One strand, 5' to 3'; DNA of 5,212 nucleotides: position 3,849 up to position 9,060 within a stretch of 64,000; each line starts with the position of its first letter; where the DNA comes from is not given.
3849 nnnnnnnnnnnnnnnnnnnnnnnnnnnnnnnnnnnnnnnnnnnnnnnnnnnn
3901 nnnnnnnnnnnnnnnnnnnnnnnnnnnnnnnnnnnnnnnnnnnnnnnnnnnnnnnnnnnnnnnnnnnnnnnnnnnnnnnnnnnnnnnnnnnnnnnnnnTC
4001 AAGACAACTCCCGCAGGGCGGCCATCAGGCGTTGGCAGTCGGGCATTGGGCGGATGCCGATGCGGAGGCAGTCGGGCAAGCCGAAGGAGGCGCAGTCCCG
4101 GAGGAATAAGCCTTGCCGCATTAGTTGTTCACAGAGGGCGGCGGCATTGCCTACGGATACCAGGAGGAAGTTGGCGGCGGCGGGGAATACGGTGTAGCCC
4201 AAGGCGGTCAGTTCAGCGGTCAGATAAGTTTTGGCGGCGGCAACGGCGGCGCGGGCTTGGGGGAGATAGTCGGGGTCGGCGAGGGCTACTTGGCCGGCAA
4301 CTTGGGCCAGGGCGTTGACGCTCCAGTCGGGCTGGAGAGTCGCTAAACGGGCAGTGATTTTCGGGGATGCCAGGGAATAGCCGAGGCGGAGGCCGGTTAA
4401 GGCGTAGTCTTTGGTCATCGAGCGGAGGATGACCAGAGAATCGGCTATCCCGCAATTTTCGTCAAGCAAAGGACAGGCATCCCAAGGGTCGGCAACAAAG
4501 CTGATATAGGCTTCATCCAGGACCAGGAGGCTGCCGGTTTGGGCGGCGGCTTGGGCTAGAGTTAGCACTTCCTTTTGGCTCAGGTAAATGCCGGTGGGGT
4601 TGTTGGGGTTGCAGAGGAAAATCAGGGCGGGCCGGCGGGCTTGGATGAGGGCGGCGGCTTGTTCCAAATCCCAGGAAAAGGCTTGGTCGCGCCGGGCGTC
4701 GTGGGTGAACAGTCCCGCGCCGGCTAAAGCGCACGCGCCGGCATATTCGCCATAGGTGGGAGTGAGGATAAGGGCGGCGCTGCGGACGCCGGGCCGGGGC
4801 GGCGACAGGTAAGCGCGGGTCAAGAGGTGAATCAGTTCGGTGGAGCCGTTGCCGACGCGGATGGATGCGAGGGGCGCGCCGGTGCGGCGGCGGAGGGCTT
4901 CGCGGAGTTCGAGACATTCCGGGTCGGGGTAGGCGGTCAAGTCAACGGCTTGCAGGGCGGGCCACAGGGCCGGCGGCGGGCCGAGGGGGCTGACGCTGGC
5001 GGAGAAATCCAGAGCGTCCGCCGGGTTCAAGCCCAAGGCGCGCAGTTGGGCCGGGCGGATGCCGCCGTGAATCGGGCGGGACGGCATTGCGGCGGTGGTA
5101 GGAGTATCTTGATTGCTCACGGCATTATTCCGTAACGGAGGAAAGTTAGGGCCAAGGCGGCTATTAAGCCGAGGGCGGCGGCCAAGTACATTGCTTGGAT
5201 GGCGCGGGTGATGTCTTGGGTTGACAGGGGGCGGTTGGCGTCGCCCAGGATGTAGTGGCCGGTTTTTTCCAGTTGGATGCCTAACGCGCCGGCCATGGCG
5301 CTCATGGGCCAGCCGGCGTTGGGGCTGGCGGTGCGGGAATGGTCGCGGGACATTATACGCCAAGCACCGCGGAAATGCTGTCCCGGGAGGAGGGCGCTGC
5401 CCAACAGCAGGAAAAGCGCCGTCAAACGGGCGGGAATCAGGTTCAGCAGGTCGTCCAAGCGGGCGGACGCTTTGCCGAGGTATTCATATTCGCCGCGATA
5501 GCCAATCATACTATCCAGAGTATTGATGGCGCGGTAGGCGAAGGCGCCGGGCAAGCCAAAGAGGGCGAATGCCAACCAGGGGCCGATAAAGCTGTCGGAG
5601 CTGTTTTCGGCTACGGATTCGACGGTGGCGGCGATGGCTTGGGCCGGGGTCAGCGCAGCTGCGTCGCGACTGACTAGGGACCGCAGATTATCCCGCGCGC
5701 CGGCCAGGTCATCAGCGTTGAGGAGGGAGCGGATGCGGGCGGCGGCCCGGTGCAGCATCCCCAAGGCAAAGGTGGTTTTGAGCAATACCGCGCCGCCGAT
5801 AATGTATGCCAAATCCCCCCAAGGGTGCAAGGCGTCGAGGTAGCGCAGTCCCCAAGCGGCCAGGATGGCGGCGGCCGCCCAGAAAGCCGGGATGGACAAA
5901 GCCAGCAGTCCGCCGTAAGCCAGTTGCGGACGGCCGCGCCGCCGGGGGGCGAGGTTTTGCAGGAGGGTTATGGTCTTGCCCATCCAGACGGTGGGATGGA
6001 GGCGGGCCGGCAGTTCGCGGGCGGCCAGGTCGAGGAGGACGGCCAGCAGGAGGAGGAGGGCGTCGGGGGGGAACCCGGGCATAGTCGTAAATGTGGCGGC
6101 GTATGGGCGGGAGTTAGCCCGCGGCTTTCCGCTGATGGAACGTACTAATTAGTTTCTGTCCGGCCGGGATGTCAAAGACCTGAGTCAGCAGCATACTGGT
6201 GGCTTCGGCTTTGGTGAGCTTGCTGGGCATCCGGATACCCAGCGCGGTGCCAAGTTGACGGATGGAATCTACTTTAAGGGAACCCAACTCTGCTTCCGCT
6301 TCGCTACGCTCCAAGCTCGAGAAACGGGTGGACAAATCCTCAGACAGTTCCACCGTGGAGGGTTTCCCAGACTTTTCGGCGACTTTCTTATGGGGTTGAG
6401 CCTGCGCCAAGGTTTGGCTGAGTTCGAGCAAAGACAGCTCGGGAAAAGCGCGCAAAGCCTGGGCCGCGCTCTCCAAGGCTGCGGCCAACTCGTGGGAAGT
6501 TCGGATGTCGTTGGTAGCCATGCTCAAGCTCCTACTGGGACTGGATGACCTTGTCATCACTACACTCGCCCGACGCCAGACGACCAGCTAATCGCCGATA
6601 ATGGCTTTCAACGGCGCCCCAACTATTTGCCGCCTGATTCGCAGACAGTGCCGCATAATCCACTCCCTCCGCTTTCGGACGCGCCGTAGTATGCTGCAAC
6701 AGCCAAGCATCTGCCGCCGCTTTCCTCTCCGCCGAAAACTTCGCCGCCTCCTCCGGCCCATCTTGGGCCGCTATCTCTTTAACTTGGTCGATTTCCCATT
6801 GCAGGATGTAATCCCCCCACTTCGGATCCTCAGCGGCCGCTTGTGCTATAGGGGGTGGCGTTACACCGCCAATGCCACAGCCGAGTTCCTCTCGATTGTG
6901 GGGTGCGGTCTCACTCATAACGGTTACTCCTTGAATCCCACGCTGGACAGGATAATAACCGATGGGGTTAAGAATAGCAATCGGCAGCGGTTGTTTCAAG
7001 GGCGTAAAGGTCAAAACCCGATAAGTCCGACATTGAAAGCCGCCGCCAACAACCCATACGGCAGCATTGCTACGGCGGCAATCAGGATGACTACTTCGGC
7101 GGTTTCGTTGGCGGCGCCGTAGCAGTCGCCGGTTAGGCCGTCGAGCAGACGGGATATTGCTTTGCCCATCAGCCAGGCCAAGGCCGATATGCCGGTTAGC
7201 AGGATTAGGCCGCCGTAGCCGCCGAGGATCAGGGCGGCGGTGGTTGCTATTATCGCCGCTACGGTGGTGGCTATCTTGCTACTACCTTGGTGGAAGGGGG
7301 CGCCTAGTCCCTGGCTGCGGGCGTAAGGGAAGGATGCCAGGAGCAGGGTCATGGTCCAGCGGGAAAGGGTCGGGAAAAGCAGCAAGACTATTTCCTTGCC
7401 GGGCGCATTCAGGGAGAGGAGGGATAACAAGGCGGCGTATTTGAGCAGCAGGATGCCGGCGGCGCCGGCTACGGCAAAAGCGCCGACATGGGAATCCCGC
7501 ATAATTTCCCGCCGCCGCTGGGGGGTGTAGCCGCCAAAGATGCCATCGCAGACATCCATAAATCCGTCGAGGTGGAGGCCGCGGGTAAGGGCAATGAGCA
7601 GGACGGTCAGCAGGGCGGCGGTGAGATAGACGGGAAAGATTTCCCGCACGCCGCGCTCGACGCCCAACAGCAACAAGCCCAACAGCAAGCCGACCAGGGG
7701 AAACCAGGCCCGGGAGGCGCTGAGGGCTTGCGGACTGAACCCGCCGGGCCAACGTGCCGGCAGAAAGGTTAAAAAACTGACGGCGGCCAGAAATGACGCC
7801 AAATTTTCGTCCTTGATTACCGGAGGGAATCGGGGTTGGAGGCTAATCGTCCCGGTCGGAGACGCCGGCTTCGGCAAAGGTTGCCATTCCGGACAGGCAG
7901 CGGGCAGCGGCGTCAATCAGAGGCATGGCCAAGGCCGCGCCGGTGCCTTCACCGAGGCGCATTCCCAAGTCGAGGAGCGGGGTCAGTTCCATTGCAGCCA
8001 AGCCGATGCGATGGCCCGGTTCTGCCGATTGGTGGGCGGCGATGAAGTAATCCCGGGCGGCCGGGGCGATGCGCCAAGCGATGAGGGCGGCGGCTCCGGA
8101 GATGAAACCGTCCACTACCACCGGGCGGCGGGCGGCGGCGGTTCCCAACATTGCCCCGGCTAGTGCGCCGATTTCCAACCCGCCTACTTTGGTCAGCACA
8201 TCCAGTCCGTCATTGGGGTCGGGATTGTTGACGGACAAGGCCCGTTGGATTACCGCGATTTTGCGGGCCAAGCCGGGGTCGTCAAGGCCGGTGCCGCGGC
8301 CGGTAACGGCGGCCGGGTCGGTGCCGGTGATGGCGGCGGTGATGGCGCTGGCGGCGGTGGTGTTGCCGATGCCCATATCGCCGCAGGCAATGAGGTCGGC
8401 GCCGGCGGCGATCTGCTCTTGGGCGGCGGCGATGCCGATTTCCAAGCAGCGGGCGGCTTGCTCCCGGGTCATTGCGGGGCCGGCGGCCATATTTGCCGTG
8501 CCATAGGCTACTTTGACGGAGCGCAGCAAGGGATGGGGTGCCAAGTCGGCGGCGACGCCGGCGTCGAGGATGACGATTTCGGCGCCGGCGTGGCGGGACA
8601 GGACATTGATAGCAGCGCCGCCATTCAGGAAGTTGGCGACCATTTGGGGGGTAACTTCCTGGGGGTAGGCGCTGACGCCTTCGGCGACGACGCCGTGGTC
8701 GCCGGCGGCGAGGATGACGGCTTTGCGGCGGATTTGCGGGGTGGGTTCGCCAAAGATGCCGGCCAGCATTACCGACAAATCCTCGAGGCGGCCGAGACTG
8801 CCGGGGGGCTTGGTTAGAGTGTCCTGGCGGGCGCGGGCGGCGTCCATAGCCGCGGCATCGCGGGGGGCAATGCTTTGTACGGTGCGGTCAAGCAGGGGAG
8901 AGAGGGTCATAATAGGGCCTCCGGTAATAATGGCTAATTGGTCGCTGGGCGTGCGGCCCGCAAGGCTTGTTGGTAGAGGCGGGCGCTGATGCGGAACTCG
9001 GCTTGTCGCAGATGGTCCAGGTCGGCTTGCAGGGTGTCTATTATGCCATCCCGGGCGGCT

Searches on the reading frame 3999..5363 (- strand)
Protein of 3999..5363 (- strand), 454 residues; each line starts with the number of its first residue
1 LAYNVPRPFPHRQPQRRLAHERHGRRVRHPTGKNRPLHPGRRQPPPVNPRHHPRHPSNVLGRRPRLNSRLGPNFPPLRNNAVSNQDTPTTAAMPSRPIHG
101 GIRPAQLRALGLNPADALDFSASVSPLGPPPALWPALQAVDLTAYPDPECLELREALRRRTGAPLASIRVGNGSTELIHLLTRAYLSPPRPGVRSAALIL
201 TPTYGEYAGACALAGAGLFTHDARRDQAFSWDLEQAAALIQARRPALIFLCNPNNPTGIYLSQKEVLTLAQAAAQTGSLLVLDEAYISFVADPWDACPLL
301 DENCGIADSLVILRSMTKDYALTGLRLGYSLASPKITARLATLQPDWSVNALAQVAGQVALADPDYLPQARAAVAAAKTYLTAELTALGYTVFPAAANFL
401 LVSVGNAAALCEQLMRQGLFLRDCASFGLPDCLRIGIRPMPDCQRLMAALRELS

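Call 71: search_protein_families(library=pfam, proteins=[window:3999-5363:-], max_evalue=0.01)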
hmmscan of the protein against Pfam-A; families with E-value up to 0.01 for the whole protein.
window:3999-5363:- (454 aa): 1 family
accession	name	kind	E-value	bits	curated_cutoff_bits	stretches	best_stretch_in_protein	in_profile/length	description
PF00155.27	Aminotran_1_2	-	1.9e-48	165.9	19.7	1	118-449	4-360/361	Aminotransferase class I and II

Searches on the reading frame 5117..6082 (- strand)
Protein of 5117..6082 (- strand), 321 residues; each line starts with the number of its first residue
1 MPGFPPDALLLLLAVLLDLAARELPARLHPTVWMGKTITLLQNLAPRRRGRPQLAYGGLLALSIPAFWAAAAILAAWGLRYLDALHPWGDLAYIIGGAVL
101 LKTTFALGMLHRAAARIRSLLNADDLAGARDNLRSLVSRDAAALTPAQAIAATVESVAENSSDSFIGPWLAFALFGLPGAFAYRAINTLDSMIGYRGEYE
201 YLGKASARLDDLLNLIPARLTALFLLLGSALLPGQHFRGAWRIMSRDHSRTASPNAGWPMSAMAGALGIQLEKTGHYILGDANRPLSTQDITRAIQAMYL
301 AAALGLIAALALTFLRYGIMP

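Call 71: search_protein_families(library=pfam, proteins=[window:5117-6082:-], max_evalue=0.01)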
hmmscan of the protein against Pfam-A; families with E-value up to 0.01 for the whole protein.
window:5117-6082:- (321 aa): 1 family
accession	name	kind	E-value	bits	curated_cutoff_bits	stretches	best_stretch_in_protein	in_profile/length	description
PF03186.18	CobD_Cbib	-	9e-83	278.2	34.4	1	11-298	1-282/282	CobD/Cbib protein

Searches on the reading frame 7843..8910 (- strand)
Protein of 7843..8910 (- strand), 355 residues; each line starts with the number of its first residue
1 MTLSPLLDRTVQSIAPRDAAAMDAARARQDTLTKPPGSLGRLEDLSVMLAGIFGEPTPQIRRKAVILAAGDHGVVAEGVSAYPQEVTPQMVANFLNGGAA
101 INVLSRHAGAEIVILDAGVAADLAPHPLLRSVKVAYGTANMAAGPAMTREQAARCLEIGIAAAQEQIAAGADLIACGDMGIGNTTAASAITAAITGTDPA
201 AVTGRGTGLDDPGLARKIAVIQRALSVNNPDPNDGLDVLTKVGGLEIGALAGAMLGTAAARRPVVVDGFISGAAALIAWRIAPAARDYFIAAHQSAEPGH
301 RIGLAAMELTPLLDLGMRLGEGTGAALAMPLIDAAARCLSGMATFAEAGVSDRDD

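Call 71: search_protein_families(library=pfam, proteins=[window:7843-8910:-], max_evalue=0.01)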
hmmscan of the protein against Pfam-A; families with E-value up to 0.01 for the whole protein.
window:7843-8910:- (355 aa): 1 family
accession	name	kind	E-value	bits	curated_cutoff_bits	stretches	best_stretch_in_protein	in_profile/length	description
PF02277.22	DBI_PRT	-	2.7e-141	471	22.6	1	14-350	1-329/329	Phosphoribosyltransferase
